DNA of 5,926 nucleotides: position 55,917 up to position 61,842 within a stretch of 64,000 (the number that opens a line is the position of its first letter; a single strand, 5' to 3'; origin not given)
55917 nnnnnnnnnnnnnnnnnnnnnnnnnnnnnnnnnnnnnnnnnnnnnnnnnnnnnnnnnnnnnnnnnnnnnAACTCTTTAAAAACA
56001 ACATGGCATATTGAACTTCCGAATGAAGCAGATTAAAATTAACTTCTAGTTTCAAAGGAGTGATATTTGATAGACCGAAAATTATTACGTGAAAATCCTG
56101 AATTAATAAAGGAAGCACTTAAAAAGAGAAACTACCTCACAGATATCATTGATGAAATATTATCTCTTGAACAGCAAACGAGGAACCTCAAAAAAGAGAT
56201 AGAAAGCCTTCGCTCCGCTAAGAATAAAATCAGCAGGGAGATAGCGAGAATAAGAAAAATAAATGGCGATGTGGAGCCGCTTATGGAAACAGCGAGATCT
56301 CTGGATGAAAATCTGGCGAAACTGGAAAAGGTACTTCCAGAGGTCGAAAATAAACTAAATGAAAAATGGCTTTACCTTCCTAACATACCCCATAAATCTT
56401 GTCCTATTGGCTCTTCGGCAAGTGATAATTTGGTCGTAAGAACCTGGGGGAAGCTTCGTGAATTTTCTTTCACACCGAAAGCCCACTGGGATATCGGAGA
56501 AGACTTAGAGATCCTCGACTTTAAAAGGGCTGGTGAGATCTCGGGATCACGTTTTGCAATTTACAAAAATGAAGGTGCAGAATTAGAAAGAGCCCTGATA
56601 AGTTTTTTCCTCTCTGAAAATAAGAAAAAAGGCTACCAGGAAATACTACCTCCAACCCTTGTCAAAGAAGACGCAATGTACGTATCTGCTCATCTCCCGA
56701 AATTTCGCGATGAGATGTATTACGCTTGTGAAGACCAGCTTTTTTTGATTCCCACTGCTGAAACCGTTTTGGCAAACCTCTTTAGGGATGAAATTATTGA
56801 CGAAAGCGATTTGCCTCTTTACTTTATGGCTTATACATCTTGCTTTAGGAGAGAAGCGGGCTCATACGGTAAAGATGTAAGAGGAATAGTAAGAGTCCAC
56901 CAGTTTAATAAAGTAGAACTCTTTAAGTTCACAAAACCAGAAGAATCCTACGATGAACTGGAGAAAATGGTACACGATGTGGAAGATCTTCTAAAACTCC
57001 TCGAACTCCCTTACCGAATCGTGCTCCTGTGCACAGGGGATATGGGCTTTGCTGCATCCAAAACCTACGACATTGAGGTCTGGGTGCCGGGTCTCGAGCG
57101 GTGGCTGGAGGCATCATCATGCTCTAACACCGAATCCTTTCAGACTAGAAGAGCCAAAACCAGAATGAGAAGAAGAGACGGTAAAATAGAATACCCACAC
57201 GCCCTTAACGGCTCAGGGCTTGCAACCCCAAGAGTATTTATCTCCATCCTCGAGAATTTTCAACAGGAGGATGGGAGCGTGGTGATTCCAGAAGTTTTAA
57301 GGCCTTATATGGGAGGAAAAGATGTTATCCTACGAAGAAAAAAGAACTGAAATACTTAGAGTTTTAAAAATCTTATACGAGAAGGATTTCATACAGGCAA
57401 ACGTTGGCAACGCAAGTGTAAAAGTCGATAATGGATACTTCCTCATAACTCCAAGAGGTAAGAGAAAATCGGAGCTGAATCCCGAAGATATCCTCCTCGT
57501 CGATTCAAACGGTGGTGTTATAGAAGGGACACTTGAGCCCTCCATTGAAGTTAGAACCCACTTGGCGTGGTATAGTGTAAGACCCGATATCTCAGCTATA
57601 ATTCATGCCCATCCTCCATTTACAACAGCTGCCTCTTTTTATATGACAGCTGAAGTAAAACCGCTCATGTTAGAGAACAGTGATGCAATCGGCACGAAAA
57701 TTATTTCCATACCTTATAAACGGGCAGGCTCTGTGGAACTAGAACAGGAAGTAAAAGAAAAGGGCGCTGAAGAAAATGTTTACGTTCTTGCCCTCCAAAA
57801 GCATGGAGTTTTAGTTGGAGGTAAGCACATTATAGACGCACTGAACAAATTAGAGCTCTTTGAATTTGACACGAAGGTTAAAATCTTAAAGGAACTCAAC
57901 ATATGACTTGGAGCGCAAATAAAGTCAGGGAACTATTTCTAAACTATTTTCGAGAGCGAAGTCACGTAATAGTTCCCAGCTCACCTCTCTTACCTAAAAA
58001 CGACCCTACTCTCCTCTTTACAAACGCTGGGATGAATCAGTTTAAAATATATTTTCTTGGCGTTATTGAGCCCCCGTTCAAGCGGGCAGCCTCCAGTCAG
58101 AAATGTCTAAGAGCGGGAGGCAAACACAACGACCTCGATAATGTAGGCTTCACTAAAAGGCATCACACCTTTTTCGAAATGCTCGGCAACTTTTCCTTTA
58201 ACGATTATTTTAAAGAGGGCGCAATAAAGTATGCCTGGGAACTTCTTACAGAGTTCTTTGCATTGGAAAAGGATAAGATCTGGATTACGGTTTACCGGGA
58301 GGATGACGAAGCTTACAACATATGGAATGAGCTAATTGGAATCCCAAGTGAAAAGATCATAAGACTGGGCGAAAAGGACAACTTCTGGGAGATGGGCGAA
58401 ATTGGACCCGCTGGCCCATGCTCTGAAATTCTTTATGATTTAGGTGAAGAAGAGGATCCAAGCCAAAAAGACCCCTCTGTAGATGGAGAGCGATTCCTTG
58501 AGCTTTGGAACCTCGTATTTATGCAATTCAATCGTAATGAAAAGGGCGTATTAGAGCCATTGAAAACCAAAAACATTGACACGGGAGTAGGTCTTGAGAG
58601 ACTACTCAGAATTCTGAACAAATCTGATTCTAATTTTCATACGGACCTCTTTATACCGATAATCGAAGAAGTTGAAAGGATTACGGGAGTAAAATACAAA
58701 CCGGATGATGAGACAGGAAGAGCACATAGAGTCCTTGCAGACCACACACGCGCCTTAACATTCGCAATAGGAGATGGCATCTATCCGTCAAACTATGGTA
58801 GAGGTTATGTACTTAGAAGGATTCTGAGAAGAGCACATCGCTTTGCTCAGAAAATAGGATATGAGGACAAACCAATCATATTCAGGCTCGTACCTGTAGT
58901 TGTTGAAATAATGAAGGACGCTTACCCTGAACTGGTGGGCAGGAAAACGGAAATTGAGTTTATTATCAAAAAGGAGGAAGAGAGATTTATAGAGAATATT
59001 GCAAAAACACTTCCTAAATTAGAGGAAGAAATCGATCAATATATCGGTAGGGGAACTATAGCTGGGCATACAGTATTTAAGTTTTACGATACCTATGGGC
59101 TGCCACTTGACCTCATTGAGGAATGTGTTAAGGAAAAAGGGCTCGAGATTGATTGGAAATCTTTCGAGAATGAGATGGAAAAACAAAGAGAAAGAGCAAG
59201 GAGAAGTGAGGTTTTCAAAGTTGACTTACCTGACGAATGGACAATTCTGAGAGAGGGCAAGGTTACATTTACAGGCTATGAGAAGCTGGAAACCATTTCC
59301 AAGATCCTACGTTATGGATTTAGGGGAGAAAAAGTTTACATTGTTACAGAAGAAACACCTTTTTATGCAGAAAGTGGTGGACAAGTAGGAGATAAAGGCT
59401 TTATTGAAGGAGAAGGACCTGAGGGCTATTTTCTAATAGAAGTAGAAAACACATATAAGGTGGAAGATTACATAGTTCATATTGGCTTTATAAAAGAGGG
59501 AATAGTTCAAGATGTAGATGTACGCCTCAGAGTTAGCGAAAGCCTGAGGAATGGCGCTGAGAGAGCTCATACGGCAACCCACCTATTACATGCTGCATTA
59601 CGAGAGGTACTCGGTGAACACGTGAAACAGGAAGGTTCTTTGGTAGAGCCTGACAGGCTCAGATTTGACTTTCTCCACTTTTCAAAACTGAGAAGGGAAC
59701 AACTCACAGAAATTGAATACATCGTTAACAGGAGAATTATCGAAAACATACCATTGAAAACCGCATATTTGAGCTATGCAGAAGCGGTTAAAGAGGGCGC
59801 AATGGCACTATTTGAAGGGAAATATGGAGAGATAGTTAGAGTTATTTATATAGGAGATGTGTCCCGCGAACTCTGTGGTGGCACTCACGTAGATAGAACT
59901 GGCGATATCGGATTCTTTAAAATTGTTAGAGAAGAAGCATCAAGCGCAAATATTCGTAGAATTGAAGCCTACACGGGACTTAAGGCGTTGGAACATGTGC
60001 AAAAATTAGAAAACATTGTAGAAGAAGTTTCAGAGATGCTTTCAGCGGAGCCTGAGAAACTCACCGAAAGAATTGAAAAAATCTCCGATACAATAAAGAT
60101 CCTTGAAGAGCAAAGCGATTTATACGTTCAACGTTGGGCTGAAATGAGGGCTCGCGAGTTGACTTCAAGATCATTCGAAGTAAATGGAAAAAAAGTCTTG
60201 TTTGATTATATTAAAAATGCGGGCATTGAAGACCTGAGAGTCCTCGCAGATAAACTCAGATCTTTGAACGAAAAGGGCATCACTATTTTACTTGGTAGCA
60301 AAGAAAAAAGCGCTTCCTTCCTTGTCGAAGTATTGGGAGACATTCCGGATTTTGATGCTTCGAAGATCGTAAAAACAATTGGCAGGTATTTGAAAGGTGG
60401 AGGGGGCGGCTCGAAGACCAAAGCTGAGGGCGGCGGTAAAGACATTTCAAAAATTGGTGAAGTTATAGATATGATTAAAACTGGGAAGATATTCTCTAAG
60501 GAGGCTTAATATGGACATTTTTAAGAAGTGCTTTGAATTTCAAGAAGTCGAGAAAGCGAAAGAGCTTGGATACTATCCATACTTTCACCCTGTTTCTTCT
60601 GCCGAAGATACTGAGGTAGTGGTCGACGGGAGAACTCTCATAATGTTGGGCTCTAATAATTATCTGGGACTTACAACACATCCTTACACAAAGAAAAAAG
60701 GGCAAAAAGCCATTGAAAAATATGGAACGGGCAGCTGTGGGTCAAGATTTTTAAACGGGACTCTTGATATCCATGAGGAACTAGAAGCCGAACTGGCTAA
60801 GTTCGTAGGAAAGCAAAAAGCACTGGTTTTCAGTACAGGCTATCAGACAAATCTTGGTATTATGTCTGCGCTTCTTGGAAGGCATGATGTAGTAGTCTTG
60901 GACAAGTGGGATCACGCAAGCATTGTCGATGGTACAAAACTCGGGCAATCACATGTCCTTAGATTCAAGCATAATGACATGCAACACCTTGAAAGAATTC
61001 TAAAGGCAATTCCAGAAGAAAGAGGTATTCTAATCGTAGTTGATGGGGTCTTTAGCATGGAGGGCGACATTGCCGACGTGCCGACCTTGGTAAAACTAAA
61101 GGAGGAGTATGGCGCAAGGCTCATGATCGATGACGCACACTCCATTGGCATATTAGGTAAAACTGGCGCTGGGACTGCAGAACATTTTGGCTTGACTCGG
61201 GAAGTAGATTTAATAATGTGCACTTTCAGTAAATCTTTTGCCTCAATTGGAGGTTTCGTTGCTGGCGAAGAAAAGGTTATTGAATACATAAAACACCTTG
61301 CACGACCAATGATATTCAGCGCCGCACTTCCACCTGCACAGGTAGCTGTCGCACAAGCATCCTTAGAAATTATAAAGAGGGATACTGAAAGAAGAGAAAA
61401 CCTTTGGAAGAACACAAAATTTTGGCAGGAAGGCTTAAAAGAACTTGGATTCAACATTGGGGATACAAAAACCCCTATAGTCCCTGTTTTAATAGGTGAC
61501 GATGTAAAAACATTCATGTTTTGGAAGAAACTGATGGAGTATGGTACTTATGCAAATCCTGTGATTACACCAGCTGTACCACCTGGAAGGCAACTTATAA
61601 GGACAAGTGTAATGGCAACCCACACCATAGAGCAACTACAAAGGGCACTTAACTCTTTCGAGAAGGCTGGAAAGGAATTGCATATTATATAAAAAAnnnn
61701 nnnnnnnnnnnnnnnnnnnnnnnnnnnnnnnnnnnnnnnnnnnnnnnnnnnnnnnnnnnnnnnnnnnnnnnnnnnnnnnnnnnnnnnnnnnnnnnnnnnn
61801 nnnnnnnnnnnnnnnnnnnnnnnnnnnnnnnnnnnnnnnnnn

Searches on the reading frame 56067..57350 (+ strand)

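Call 90: search_protein_families(library=pfam, proteins=[window:56067-57350:+], max_evalue=0.000001)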
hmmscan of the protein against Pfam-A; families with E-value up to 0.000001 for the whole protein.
window:56067-57350:+ (427 aa): 2 families
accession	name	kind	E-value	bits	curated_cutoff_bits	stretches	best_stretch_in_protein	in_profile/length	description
PF00587.30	tRNA-synt_2b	-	1.3e-40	139.8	29.3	1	222-398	8-179/179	tRNA synthetase class II core domain (G, H, P, S and T)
PF02403.27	Seryl_tRNA_N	-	1.1e-24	87.2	28.2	1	1-108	1-108/108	Seryl-tRNA synthetase N-terminal domain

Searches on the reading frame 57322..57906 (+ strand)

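Call 91: search_protein_families(library=pfam, proteins=[window:57322-57906:+], max_evalue=0.000001)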
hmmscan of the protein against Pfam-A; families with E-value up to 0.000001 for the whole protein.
window:57322-57906:+ (194 aa): 1 family
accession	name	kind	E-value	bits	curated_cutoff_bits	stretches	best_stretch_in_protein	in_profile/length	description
PF00596.27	Aldolase_II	-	1.7e-39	136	22.2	1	10-183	2-178/183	Class II Aldolase and Adducin N-terminal domain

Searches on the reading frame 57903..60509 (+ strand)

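Call 91: search_protein_families(library=pfam, proteins=[window:57903-60509:+], max_evalue=0.000001)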
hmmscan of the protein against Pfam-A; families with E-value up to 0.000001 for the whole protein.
window:57903-60509:+ (868 aa): 3 families
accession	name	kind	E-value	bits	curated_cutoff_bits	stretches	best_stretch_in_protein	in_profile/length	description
PF01411.24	tRNA-synt_2c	-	4.4e-197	656.4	30.3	1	7-537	1-540/552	tRNA synthetases class II (A)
PF07973.19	tRNA_SAD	-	4.8e-18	65.3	24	1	645-688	1-44/44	Threonyl and Alanyl tRNA synthetase second additional domain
PF02272.25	DHHA1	-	8.7e-07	29.8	25.9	0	763-859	2-97/102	DHHA1 domain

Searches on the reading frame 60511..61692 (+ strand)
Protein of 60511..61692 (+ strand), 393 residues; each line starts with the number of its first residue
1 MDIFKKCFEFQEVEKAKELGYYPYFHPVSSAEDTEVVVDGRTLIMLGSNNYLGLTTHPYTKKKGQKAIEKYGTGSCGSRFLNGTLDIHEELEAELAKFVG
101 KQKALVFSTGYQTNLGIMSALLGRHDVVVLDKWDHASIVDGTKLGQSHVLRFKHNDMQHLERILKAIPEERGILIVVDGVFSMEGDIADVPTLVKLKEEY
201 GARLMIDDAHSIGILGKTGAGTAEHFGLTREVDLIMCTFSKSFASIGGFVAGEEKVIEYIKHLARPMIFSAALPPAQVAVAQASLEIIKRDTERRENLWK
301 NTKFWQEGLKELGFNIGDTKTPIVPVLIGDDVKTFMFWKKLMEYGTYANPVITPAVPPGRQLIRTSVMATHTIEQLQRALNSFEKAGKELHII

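Call 91: search_protein_families(library=pfam, proteins=[window:60511-61692:+], max_evalue=0.000001)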
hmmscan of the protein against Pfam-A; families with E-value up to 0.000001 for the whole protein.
window:60511-61692:+ (393 aa): 2 families
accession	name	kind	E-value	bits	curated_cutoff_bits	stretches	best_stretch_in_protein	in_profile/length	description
PF00155.27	Aminotran_1_2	-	4e-61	207.6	19.7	1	43-382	3-360/361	Aminotransferase class I and II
PF01212.27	Beta_elim_lyase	-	3.6e-07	30.2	27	1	89-312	35-268/288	Beta-eliminating lyase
